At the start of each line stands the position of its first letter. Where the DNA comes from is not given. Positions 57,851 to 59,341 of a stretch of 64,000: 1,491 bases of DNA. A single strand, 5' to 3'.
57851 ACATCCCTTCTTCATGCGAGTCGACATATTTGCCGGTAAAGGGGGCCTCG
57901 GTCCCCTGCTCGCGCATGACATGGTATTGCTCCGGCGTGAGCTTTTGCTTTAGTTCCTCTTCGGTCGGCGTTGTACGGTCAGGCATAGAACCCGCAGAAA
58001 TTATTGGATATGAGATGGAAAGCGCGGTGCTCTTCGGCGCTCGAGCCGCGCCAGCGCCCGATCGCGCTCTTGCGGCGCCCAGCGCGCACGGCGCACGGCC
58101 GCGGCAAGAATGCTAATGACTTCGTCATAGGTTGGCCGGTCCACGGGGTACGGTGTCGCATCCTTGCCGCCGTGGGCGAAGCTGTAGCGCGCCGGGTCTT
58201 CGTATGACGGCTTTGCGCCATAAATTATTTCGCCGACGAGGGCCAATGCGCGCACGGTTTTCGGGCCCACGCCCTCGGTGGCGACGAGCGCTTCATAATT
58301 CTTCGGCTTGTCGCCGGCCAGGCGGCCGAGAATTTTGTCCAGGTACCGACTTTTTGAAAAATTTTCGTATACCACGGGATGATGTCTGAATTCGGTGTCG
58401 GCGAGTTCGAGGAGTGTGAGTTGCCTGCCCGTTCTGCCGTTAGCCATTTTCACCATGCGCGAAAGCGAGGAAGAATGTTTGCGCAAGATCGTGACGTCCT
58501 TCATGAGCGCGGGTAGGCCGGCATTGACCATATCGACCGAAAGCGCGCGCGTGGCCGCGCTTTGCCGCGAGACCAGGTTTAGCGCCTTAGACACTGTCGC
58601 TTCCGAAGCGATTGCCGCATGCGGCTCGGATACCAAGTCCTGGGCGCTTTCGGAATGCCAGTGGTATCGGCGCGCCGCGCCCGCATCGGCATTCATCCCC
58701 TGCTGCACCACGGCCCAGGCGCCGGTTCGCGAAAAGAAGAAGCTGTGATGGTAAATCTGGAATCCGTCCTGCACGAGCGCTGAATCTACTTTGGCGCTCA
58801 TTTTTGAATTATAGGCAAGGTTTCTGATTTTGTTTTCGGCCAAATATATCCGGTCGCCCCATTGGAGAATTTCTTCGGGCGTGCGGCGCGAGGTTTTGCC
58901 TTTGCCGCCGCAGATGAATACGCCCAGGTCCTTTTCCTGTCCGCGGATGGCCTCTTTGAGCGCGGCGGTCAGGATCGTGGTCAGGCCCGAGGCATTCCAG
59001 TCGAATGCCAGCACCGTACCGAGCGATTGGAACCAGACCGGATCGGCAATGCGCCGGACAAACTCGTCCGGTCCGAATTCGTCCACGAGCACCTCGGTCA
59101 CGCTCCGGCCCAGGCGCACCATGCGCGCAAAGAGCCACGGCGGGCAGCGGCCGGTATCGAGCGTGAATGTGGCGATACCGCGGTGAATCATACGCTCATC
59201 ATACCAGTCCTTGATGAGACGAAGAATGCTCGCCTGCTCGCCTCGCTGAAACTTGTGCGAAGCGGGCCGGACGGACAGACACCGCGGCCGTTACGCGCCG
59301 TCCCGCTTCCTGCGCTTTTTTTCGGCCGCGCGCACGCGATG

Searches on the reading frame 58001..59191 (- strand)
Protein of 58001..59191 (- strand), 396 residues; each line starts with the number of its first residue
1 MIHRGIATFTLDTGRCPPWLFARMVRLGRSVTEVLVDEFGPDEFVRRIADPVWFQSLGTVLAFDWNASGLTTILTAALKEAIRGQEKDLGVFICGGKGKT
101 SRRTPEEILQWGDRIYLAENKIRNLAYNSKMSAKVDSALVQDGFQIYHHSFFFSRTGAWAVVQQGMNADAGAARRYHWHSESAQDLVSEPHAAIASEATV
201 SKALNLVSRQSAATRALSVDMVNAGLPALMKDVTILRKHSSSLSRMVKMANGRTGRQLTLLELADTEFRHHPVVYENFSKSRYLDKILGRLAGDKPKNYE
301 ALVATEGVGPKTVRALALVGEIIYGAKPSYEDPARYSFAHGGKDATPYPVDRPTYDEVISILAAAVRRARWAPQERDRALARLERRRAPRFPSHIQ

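Call 47: search_protein_families(library=pfam, proteins=[window:58001-59191:-], max_evalue=0.001)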
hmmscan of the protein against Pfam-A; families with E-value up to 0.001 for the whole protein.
window:58001-59191:- (396 aa): 1 family
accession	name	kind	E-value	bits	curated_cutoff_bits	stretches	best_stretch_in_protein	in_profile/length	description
PF05559.16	DUF763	-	5.6e-122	407.4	35.5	1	5-350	1-319/319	Protein of unknown function (DUF763)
